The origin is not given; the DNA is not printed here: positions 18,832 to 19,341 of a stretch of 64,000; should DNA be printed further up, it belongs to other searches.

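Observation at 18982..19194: Free-standing duplicate of the kinase N-terminal domain, insulated by terminators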

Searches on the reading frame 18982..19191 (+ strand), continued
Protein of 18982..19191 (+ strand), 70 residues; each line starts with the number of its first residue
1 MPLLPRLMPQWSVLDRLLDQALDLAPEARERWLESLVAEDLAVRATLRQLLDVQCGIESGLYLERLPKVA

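Call 76: find_encoding_contigs(protein=P0175, flank=10000, max_places=2)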
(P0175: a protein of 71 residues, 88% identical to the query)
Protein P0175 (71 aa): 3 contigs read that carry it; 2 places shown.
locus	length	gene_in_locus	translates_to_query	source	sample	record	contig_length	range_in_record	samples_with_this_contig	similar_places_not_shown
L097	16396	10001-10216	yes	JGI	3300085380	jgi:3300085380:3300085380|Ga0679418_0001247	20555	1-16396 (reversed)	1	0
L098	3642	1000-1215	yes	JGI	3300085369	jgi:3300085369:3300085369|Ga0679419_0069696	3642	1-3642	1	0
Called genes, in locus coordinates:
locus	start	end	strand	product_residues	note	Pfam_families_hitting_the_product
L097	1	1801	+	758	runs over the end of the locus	PF13439:Glyco_transf_4, PF00534:Glycos_transf_1, PF13692:Glyco_trans_1_4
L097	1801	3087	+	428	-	PF04041:Glyco_hydro_130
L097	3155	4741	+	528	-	PF00989:PAS, PF08447:PAS_3 (weak), PF08448:PAS_4, PF13426:PAS_9, PF00512:HisKA, PF02518:HATPase_c, PF00072:Response_reg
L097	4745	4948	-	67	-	-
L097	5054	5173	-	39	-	-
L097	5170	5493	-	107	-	-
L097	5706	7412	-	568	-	PF07969:Amidohydro_3, PF01979:Amidohydro_1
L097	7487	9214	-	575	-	PF00791:ZU5 (weak), PF17164:DUF5122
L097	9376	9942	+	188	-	PF07638:Sigma70_ECF, PF04545:Sigma70_r4 (weak), PF08281:Sigma70_r4_2 (weak)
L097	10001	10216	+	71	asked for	-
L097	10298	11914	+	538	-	PF14224:DUF4331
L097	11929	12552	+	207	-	PF17963:Big_9 (faint)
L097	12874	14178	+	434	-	PF13428:TPR_14 (faint), PF07719:TPR_2 (faint), PF13432:TPR_16 (faint), PF14559:TPR_19 (faint), PF05118:Asp_Arg_Hydrox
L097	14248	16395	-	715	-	?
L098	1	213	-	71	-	?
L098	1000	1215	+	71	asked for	-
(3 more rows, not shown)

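Call 88: find_encoding_contigs(protein=P0128, flank=5000, max_places=3)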
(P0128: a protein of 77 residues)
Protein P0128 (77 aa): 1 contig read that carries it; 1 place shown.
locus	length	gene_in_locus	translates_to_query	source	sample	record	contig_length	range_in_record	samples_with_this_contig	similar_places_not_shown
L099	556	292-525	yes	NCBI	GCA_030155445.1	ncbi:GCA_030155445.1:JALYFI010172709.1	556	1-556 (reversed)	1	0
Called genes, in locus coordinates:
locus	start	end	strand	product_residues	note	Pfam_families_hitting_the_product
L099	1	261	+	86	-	?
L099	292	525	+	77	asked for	-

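Call 89: find_encoding_contigs(protein=P0072, flank=5000, max_places=3)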
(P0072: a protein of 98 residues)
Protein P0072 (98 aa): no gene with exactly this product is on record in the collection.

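Call 91: search_protein_families(library=pfam, alignment_id=A2, max_evalue=5)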
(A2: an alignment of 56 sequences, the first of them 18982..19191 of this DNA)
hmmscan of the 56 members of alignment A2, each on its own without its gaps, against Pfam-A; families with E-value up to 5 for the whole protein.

A. member 1, window:18982-19191:+ (70 aa): 0 families

B. families by the number of members that match (of 56 scanned): 24 families
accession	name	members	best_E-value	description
PF12318.13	FAD-SLDH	5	0.017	Membrane bound FAD containing D-sorbitol dehydrogenase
PF13428.12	TPR_14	4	0.045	Tetratricopeptide repeat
PF14304.11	CSTF_C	3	0.068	Transcription termination and cleavage factor C-terminal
PF14331.11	IcmF-related_N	2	0.019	IcmF-related N-terminal domain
PF13801.11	Metal_resist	1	1.7e-05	Heavy-metal resistance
PF18514.6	MDY2_C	1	0.0078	Ubiquitin-like protein MDY2, C-terminal domain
PF20052.5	GAP1-C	1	0.026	GTPase-associated protein 1, C-terminal domain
PF17438.7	DUF5417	1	0.032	Family of unknown function (DUF5417)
PF25600.1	TRIM_CC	1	0.035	TRIM protein coiled-coil region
PF24265.1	DUF7466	1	0.059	Family of unknown function (DUF7466)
PF23659.1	UFL1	1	0.06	E3 UFM1-protein ligase 1-like domain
PF24729.2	Acb2_Tad1_hairpin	1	0.062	Acb2/Tad1, hairpin domain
PF05960.17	DUF885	1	0.077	Bacterial protein of unknown function (DUF885)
PF17944.6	Arg_decarbox_C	1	0.079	Arginine decarboxylase C-terminal helical extension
PF19126.5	DUF5810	1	0.096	Family of unknown function (DUF5810)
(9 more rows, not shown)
